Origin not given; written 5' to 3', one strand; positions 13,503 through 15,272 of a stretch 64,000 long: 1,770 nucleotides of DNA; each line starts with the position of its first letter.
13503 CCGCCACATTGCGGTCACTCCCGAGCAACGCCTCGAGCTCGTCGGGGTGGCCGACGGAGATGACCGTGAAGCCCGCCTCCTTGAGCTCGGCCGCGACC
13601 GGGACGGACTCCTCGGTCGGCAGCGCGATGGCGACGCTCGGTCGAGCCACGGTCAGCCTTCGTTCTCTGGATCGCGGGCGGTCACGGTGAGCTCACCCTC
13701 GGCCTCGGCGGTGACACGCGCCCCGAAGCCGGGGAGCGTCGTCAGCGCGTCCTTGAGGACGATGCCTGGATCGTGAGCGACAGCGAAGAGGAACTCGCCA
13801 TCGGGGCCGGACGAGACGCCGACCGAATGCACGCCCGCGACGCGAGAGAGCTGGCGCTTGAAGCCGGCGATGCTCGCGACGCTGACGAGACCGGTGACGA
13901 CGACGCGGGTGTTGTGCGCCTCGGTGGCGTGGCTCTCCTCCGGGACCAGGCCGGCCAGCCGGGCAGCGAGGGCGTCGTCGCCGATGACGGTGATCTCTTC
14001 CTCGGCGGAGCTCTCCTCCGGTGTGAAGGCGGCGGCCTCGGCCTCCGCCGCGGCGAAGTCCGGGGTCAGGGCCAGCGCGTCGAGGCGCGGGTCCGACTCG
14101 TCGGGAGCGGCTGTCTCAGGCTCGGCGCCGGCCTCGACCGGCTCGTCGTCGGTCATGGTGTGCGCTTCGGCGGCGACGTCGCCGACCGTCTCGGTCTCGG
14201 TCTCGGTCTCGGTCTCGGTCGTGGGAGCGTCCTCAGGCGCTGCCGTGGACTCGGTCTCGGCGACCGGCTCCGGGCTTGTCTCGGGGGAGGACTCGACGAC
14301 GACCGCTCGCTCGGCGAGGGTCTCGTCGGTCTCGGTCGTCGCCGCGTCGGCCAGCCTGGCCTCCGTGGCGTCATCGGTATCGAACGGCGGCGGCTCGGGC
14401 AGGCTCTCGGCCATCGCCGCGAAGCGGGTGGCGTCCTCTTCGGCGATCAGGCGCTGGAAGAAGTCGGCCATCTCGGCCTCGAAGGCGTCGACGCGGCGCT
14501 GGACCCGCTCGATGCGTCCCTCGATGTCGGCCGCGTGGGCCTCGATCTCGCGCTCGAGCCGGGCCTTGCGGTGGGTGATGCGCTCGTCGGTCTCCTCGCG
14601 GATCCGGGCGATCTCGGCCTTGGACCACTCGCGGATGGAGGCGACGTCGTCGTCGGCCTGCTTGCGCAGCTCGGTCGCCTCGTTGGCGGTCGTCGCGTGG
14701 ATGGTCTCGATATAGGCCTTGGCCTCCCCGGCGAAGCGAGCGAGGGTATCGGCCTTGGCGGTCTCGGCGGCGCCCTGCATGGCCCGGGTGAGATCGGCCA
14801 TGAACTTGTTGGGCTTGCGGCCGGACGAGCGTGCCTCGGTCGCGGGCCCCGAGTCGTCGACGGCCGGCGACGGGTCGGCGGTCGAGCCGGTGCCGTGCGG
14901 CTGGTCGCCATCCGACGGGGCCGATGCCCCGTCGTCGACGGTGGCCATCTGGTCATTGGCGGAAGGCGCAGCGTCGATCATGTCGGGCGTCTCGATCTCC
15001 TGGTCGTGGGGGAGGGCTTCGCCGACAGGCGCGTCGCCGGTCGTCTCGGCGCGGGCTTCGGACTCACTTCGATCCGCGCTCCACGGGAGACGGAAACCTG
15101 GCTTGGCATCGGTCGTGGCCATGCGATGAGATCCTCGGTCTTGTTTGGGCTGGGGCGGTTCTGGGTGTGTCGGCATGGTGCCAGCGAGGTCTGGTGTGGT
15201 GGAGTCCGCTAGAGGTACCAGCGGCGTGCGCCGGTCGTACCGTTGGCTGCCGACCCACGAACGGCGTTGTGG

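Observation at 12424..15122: Orphan receiver-ParA/MinD ATPase paired with a 490-aa hyper-acidic coiled-coil protein carrying a C-terminal globular domain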

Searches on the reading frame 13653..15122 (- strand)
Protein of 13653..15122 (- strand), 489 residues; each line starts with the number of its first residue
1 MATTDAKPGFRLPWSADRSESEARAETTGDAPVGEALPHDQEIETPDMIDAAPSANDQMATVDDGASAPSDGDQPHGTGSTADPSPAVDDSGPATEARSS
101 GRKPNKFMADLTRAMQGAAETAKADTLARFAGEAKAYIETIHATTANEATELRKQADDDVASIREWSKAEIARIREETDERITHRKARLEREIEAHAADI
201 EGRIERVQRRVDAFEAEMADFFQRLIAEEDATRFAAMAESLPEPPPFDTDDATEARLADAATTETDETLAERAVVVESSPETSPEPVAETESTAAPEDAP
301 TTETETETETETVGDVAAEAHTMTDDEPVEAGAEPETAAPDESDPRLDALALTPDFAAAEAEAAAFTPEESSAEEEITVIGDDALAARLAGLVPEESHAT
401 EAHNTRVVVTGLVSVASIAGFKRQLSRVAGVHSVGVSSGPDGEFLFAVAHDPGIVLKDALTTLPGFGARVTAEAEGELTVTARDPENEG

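Call 3: search_protein_families(library=pfam, proteins=[window:13653-15122:-], max_evalue=0.1)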
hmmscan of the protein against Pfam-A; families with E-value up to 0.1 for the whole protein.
window:13653-15122:- (489 aa): 2 families
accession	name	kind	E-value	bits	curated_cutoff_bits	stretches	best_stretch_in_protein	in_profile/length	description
PF01442.23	Apolipoprotein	-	0.0055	16.9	90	1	131-225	83-177/190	Apolipoprotein A1/A4/E domain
PF19903.4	DUF6376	-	0.051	14.3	27.3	0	125-201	10-85/116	Family of unknown function (DUF6376)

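Call 4: search_protein_families(library=ncbifam, proteins=[window:13653-15122:-], max_evalue=0.1)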
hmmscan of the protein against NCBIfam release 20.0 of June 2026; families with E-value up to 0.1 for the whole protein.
window:13653-15122:- (489 aa): 0 families

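Call 5: find_homologous_proteins(query=window:13653-15122:-)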
Query window:13653-15122:- (489 aa): 2497 proteins with E <= 0.001 among 8000 candidates; the best 120 are listed.
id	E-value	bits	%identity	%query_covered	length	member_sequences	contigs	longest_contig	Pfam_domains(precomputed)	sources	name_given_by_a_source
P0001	2.5e-270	915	93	100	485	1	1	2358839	-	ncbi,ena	-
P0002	8.9e-267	903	91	100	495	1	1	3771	-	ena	-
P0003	2.1e-222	757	80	100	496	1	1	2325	-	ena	-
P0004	1.9e-216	738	79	100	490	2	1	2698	-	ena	-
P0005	6.1e-211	719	75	100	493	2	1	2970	-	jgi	jgi:hypothetical protein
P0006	2.4e-209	714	77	100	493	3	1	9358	-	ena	-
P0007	1.6e-190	652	73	100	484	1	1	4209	-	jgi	-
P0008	6.0e-190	650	71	100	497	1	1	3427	-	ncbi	-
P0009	1.7e-188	646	71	100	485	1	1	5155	-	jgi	jgi:hypothetical protein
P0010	2.7e-188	645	72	100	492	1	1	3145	-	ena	-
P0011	4.1e-188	644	70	100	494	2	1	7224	-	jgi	jgi:hypothetical protein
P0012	5.0e-188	644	72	100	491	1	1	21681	-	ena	-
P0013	1.1e-187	643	71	100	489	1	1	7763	-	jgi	jgi:hypothetical protein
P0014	1.4e-187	643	71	100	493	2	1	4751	-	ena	-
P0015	2.0e-187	642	71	100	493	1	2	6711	-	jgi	-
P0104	8.6e-139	482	54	100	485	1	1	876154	-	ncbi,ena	-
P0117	3.2e-135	470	57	100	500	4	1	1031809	-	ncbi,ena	-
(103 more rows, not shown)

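Call 7: find_encoding_contigs(protein=P0117, flank=8000, max_places=2)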
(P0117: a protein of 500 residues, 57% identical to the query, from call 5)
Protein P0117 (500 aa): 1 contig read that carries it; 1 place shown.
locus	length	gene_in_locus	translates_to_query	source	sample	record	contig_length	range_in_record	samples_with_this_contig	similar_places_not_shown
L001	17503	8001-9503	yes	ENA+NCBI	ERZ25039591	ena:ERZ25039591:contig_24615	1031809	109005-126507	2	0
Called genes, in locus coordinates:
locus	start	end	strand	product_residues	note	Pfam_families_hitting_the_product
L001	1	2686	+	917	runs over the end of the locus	PF00211:Guanylate_cyc, PF13191:AAA_16 (weak), PF13401:AAA_22 (weak), PF25872:HTH_77, PF13424:TPR_12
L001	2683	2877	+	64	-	-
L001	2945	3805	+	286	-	PF02511:Thy1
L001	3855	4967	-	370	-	PF06224:AlkZ-like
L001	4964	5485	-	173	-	PF01661:Macro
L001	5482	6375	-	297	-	PF01048:PNP_UDP_1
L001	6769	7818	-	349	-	PF04055:Radical_SAM, PF06463:Mob_synth_C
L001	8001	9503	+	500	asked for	-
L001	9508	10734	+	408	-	PF00142:Fer4_NifH (faint), PF01656:CbiA, PF10609:ParA, PF13614:AAA_31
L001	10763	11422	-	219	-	PF20660:DUF6812 (faint)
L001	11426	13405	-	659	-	PF16177:ACAS_N, PF00501:AMP-binding, PF13193:AMP-binding_C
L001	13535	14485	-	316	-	PF00924:MS_channel_2nd, PF21082:MS_channel_3rd (weak)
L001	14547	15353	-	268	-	PF25213:HVO_A0261_N (weak), PF01047:MarR (weak), PF01325:Fe_dep_repress (weak), PF09339:HTH_IclR, PF12802:MarR_2, PF13545:HTH_Crp_2 (weak), PF01614:IclR_C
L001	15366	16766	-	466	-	PF00202:Aminotran_3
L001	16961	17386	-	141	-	PF08570:DUF1761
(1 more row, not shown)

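Call 8: find_encoding_contigs(protein=P0104, flank=8000, max_places=2)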
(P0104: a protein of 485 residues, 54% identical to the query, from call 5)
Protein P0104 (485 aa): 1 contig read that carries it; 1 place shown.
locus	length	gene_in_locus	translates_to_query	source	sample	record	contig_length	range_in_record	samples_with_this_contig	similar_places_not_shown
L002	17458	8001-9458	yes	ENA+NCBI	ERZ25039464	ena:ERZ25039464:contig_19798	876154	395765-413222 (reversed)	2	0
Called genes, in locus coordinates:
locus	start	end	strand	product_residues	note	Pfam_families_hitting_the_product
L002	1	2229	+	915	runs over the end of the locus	PF00211:Guanylate_cyc, PF13401:AAA_22 (weak), PF25872:HTH_77, PF13424:TPR_12 (weak)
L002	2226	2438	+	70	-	-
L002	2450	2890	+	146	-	PF08327:AHSA1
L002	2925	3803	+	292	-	PF02511:Thy1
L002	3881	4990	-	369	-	PF06224:AlkZ-like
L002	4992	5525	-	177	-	PF01661:Macro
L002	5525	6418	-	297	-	PF01048:PNP_UDP_1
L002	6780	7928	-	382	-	PF04055:Radical_SAM, PF06463:Mob_synth_C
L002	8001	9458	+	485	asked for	-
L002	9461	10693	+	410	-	PF00142:Fer4_NifH (faint), PF01656:CbiA, PF06564:CBP_BcsQ (faint), PF09140:MipZ (weak), PF10609:ParA, PF13614:AAA_31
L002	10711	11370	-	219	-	PF00702:Hydrolase, PF13419:HAD_2 (weak), PF13242:Hydrolase_like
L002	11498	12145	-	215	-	-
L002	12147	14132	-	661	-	PF16177:ACAS_N, PF00501:AMP-binding, PF13193:AMP-binding_C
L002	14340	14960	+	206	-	-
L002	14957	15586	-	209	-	PF00924:MS_channel_2nd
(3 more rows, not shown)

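Call 25: search_solved_structures(query=A1, max_evalue=1)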
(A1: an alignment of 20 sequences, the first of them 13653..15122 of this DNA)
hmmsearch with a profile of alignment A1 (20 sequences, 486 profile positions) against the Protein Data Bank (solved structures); distinct sequences matched with E-value up to 1: 5.
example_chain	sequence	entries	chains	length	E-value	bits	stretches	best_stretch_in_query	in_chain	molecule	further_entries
5uie_H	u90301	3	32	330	0.12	14.9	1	21-134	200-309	Vacuolar protein sorting-associated protein VTA1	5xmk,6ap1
3o1h_A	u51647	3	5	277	0.24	13.9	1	200-241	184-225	Sensor protein TorS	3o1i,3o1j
3i9y_A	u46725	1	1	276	0.25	13.8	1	200-241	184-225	Sensor protein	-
2r32_A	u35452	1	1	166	0.81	12.1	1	197-255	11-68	GCN4-pII/Tumor necrosis factor ligand superfamily member 18 fusion protein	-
6nr8_4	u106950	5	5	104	0.96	11.9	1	152-209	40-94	Prefoldin subunit 4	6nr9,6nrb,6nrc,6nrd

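Call 33: search_protein_representatives(alignment_id=A1)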
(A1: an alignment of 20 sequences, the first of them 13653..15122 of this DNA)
Query: 20 sequences, 486 profile positions. Proteins with E-value up to 0.001 (for the whole library): 1228; up to 1e-10: 992; up to 1e-30: 495. The best 150 are listed.
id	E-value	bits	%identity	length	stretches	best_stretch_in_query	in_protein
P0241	7.2e-184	629.1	-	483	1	1-486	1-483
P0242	5.8e-183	626.1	-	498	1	1-486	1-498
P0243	2.4e-175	601.0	-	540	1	1-486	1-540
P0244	6.4e-175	599.6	-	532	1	1-486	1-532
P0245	1.3e-160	552.4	-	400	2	1-280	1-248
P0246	2.1e-160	551.7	-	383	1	113-485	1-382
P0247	2.3e-158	544.9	-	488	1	1-486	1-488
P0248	5.8e-150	517.3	-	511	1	1-486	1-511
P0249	2.0e-147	508.9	-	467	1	1-486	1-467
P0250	8.4e-146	503.5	-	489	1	1-484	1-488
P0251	1.3e-145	502.9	-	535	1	1-486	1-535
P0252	1.3e-144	499.6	-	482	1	1-486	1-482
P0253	4.1e-144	498.0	-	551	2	1-374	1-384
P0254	1.1e-142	493.3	-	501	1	1-486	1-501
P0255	2.6e-140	485.4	-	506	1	1-484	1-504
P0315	1.4e-102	361.0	-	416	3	53-301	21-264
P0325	2.9e-99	350.1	-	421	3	81-245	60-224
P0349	5.3e-92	326.1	-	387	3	78-264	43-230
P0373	4.4e-85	303.3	-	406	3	55-295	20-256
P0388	1.7e-82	294.8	-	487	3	40-299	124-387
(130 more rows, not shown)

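Call 35: find_encoding_contigs(protein=P0388, flank=8000, max_places=2)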
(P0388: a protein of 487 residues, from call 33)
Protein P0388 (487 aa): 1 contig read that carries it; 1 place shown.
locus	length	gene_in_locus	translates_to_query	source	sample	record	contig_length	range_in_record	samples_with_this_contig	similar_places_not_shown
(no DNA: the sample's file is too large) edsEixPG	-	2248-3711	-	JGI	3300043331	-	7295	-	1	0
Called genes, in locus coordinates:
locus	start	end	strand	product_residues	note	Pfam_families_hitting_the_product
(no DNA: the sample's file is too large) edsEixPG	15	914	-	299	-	PF01048:PNP_UDP_1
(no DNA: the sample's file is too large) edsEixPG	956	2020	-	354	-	PF04055:Radical_SAM, PF06463:Mob_synth_C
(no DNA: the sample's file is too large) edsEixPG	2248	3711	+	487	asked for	-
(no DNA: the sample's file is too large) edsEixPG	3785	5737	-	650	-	PF16177:ACAS_N, PF00501:AMP-binding, PF13193:AMP-binding_C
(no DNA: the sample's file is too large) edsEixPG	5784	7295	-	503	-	?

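Call 36: find_encoding_contigs(protein=P0373, flank=8000, max_places=2)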
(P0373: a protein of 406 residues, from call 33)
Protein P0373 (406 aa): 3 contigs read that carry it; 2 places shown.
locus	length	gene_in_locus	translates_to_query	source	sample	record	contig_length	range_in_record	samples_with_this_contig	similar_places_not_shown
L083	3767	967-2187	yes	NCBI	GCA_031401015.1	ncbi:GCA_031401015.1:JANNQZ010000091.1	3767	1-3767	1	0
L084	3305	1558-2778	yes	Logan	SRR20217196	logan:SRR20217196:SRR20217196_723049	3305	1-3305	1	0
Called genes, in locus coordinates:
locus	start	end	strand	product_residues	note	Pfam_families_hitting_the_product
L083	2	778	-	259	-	?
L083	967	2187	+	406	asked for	-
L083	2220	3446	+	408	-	PF01656:CbiA, PF10609:ParA, PF13614:AAA_31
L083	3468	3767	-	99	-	?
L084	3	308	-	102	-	?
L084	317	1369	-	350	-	PF04055:Radical_SAM, PF06463:Mob_synth_C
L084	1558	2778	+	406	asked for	-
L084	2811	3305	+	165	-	?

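Call 48: predict_structure(alignment_id=A5)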
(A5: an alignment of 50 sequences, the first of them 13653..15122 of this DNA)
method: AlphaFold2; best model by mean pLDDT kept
length: 489 residues; sequences in the alignment: 50
mean_pLDDT: 69.0   pTM: 0.36
mean pLDDT of the five models: 69.0, 67.9, 67.8, 67.8, 67.5
residues with pLDDT >= 90: 214; 70-90: 16; 50-70: 73; < 50: 186
segments of 3 or more residues with pLDDT < 50: 1-6, 9-11, 15-45, 47-74, 76-103, 271-299, 305-308, 312-316, 318-343, 366-378, 392-399
pLDDT, mean of each block of 10 residues (from residue 1): 44 45 35 37 44 41 38 41 44 41 71 95 97 98 98 98 98 98 98 96 95 97 96 94 83 63 59 43 38 38 42 44 38 38 58 56 51 44 62 47 94 94 96 94 95 95 95 96 84
secondary structure, 60 per line:
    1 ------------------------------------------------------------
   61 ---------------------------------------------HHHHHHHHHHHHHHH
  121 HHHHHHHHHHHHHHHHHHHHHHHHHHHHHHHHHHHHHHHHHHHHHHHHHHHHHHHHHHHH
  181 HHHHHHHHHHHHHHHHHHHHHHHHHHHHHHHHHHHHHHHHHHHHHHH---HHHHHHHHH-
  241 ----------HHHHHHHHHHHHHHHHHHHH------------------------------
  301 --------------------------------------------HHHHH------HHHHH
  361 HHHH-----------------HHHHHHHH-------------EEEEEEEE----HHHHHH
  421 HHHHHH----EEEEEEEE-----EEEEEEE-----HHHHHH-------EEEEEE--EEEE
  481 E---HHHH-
elements in order: H106-227 H231-239 H251-270 H345-349 H356-364 H382-389 E403-410 H415-426 E431-438 E444-450 H456-461 E469-474 E477-481 H485-488

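Call 54: find_encoding_contigs(protein=P0315, flank=6000, max_places=2)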
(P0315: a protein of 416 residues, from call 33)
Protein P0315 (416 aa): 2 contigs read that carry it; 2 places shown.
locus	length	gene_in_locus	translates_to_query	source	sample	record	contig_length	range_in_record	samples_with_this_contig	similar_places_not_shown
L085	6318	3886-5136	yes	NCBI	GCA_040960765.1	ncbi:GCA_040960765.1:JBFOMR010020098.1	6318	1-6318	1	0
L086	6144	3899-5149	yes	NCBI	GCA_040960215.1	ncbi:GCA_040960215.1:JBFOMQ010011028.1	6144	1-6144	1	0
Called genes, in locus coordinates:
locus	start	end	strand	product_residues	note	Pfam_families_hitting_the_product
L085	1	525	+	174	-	?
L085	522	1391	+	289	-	PF02511:Thy1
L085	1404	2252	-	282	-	PF01048:PNP_UDP_1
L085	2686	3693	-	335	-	PF04055:Radical_SAM, PF06463:Mob_synth_C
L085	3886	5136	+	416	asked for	-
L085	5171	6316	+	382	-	?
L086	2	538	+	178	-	?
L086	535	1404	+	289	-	PF02511:Thy1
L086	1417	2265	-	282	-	PF01048:PNP_UDP_1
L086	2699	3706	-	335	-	PF04055:Radical_SAM, PF06463:Mob_synth_C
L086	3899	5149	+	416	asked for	-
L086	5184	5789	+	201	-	PF01656:CbiA (weak), PF13614:AAA_31 (weak)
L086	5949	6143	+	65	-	?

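Call 55: find_encoding_contigs(protein=P0349, flank=6000, max_places=2)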
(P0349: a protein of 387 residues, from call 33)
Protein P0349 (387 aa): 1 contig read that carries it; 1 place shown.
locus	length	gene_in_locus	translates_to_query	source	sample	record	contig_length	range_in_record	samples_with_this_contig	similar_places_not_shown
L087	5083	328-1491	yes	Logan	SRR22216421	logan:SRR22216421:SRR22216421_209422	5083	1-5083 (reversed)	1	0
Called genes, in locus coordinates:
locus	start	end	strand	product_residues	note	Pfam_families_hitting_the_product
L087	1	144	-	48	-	?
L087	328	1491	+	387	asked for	-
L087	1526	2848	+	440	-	PF10609:ParA, PF13614:AAA_31, PF01656:CbiA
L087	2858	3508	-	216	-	-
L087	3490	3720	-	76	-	-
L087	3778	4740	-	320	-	PF21088:MS_channel_1st, PF00924:MS_channel_2nd, PF21082:MS_channel_3rd (weak)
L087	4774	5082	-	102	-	?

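Call 56: find_encoding_contigs(protein=P0325, flank=6000, max_places=2)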
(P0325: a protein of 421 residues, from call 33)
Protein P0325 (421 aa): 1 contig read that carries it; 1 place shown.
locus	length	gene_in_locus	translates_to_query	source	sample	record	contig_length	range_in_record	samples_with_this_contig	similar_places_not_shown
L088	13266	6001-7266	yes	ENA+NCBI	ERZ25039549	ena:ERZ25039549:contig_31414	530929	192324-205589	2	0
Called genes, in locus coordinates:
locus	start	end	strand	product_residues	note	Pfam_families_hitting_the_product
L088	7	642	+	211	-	-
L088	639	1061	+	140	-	-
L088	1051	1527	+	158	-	PF25872:HTH_77 (weak)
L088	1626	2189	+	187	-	PF13424:TPR_12 (faint)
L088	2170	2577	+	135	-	-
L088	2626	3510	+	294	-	PF02511:Thy1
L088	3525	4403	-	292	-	PF01048:PNP_UDP_1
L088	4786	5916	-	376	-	PF04055:Radical_SAM, PF06463:Mob_synth_C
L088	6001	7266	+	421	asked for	-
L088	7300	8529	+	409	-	PF00142:Fer4_NifH (faint), PF01656:CbiA, PF10609:ParA, PF13614:AAA_31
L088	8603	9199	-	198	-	-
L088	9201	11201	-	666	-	PF16177:ACAS_N, PF00501:AMP-binding, PF13193:AMP-binding_C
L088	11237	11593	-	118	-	PF21082:MS_channel_3rd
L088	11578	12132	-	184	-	PF21088:MS_channel_1st (weak), PF00924:MS_channel_2nd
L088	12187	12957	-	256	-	PF25213:HVO_A0261_N (weak), PF01047:MarR (weak), PF09339:HTH_IclR, PF12802:MarR_2, PF13545:HTH_Crp_2 (weak), PF01325:Fe_dep_repress (weak), PF01614:IclR_C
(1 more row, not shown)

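Call 69: search_protein_families(library=padloc, proteins=[window:13653-15122:-], max_evalue=0.01)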
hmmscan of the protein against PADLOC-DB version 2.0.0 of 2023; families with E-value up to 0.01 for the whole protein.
window:13653-15122:- (489 aa): 0 families
